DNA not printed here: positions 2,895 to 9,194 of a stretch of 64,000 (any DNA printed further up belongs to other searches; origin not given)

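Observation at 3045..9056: Adhesin-like giant protein of about 2000 aa built from about eight degenerate 200-aa Thr/Gly-rich repeats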

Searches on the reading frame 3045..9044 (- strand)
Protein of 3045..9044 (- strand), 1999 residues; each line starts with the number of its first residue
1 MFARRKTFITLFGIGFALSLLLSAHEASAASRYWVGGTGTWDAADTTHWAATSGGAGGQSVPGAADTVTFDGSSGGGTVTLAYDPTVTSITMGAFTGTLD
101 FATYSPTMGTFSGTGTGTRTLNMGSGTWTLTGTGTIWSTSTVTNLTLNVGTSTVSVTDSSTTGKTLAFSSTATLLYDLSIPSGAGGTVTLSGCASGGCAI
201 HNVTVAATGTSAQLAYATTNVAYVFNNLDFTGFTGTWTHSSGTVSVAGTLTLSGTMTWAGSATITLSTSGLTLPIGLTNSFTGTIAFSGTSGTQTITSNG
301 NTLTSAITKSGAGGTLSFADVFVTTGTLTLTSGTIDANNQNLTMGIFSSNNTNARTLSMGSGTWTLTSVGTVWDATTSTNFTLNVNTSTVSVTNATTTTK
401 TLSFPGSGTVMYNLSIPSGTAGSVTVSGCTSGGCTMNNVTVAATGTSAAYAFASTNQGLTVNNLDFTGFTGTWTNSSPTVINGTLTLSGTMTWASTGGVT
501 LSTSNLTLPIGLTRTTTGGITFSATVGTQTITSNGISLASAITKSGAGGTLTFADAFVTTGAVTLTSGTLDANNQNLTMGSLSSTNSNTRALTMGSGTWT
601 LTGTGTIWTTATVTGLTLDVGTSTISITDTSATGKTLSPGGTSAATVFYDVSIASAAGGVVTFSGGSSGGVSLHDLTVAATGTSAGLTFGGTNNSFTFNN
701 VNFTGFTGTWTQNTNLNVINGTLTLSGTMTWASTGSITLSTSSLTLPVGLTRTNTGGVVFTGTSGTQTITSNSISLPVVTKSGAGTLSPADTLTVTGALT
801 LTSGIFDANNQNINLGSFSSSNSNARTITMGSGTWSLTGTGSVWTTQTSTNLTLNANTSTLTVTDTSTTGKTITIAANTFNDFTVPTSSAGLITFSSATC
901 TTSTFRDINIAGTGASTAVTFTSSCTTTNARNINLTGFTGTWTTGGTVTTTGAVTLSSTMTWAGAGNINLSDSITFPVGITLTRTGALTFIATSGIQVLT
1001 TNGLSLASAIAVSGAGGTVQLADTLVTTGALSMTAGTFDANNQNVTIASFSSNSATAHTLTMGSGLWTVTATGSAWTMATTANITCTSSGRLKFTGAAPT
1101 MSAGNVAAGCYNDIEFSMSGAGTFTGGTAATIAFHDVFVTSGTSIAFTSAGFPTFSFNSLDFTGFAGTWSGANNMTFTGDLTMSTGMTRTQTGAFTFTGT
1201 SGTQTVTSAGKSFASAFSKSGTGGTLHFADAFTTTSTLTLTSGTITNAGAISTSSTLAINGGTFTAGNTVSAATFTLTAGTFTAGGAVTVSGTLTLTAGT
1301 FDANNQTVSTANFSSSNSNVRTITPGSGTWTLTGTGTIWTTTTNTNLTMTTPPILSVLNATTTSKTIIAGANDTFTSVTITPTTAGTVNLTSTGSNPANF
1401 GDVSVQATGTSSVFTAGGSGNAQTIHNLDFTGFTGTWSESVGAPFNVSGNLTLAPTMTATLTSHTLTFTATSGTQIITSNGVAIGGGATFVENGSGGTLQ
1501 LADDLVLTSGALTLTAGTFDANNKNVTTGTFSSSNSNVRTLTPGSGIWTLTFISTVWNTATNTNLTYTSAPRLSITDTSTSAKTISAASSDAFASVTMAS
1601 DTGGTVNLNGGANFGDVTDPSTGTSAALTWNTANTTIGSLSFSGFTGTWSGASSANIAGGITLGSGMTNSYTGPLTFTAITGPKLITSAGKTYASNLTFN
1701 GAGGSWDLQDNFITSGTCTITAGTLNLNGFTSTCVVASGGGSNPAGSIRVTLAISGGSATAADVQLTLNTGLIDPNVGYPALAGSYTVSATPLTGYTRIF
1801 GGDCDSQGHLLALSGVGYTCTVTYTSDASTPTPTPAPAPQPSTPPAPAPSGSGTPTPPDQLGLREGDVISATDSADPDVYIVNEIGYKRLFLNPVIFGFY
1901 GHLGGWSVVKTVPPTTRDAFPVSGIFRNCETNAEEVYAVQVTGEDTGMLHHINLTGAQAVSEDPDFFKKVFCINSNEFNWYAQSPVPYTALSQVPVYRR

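Call 6: search_protein_families(library=pfam, proteins=[window:3045-9044:-], max_evalue=1)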
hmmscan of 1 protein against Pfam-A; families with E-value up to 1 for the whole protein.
window:3045-9044:- (1999 aa): 0 families

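Call 7: search_protein_families(library=ncbifam, proteins=[window:3045-9044:-], max_evalue=1)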
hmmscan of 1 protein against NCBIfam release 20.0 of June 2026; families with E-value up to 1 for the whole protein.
window:3045-9044:- (1999 aa): 0 families

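Call 15: find_homologous_proteins(query=window:3045-9044:-, max_evalue=0.001)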
Query window:3045-9044:- (1999 aa): 1074 proteins with E <= 0.001 among 8000 candidates; the best 120 are listed.
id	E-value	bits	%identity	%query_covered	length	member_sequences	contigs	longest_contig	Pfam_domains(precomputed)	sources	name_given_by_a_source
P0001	1.0e-214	734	34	88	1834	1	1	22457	-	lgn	-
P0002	1.7e-213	730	43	63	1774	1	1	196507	PF01471.24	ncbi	-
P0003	1.8e-137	478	39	31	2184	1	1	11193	-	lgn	-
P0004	5.5e-126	440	35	61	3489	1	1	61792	PF18657.7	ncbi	-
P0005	1.2e-107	379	29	60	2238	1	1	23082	-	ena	-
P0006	1.1e-104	370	33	76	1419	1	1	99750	-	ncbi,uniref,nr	ncbi:hypothetical protein [Mucilaginibacter sp.]|uniref:beta strand repeat-containing protein n=1 Ta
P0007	1.5e-100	356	31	30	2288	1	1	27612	-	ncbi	-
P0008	3.4e-99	351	32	56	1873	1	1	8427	PF01839.30,PF13517.13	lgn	-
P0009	3.8e-96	341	32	52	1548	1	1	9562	-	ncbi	-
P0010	8.7e-95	337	30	41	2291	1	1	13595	-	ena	-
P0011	3.1e-92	328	34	23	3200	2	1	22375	-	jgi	jgi:hypothetical protein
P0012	1.5e-91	326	29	38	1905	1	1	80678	-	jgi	-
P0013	8.3e-91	324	32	78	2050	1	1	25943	-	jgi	jgi:hypothetical protein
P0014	5.1e-89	318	30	66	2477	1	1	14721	-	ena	-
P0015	1.3e-86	310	27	74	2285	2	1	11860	-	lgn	-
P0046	5.4e-66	241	32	26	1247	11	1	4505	PF01471.24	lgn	-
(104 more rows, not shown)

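Call 19: search_solved_structures(query=window:3045-9044:-, max_evalue=1)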
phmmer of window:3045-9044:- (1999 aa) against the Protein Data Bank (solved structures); distinct sequences matched with E-value up to 1: 1.
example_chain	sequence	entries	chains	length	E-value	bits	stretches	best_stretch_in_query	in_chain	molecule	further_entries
1th8_B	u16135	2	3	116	0.96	9.9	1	1896-1943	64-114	Anti-sigma F factor antagonist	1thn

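Call 38: find_encoding_contigs(protein=window:3045-9044:-, flank=3000, max_places=3)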
Protein window:3045-9044:- (1999 aa): no gene with exactly this product is on record in the collection.

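Call 40: find_encoding_contigs(protein=P0002, flank=6000, max_places=2)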
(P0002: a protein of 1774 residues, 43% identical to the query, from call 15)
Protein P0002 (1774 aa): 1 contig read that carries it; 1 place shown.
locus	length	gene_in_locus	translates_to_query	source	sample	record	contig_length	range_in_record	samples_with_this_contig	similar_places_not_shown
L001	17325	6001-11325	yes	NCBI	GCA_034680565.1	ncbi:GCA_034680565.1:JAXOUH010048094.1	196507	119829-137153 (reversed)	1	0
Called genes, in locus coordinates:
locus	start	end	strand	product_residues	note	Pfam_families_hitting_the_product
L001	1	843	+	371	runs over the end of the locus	PF02812:ELFV_dehydrog_N, PF00208:ELFV_dehydrog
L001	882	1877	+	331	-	PF10432:bact-PGI_C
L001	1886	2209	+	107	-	PF01588:tRNA_bind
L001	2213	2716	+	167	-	PF00254:FKBP_C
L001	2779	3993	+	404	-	PF01702:TGT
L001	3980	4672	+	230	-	PF00702:Hydrolase, PF12710:HAD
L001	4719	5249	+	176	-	PF02834:LigT_PEase (weak), PF13563:2_5_RNA_ligase2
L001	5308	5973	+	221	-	PF00730:HhH-GPD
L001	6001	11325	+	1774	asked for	PF01471:PG_binding_1 (weak)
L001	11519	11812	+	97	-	-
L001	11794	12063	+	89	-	-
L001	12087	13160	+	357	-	PF00817:IMS, PF11798:IMS_HHH (faint), PF21999:IMS_HHH_1 (weak), PF11799:IMS_C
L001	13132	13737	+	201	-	-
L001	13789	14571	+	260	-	PF04402:SIMPL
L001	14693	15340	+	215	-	PF12917:YfbR-like, PF13023:HD_3, PF01966:HD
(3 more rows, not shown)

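Call 64: search_protein_families(library=phrogs, proteins=[window:3045-9044:-, P0007, P0005], max_evalue=0.001)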
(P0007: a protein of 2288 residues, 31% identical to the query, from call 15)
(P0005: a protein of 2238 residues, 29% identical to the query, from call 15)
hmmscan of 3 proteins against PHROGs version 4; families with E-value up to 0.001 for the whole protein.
window:3045-9044:- (1999 aa): 1 family
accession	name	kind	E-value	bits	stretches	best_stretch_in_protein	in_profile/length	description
phrog_13554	-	unknown function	6.3e-05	23.6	0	379-447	58-122/184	-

P0007 (2288 aa): 0 families

P0005 (2238 aa): 0 families

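Call 90: search_protein_families(library=pfam, proteins=[P0002, P0046, P0008, P0004], max_evalue=0.001)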
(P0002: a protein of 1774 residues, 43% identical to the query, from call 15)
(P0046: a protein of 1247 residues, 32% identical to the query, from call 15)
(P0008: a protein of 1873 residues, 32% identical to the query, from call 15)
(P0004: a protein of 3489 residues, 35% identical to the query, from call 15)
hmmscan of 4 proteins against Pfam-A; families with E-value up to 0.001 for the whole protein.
P0002 (1774 aa): 1 family
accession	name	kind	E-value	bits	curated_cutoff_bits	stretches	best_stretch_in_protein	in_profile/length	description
PF01471.23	PG_binding_1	-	1.2e-13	51.4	23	2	1698-1745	2-41/57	Putative peptidoglycan binding domain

P0046 (1247 aa): 1 family
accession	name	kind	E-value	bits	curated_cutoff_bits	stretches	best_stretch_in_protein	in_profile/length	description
PF01471.23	PG_binding_1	-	1.2e-28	99.4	23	2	1190-1245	2-57/57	Putative peptidoglycan binding domain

P0008 (1873 aa): 3 families
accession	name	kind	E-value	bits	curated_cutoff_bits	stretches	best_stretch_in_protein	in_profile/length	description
PF13517.12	FG-GAP_3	-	1.3e-47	160.7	26.9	6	1461-1521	1-61/61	FG-GAP-like repeat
PF01839.29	FG-GAP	-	6.7e-26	90.1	22.1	2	1407-1434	4-37/37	FG-GAP repeat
PF07591.16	PT-HINT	-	0.00072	20.3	27.7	1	180-314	2-123/137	Pretoxin HINT domain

P0004 (3489 aa): 1 family
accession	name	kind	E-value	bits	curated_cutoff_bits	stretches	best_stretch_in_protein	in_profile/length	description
PF18657.6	YDG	-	5.5e-245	792.9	25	16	1845-1925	4-84/85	YDG domain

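Call 92: find_encoding_contigs(protein=P0007, flank=9000, max_places=1)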
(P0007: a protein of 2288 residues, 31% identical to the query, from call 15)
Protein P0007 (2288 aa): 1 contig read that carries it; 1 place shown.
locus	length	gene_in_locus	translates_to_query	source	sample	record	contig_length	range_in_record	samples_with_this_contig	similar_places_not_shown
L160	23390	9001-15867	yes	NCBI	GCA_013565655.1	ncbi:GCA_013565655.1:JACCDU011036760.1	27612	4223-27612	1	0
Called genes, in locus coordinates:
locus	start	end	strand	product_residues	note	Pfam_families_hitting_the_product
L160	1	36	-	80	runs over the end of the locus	-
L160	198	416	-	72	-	-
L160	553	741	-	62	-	-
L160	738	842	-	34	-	-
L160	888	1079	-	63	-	-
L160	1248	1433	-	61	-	-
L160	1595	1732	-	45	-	-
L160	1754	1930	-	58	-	-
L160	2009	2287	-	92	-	-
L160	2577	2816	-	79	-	-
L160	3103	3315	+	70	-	-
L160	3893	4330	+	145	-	PF23818:Phage_tail_terminator_7 (weak)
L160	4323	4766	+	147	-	PF26823:T5_Terminase_small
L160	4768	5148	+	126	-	-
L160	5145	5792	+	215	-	-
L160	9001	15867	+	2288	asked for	-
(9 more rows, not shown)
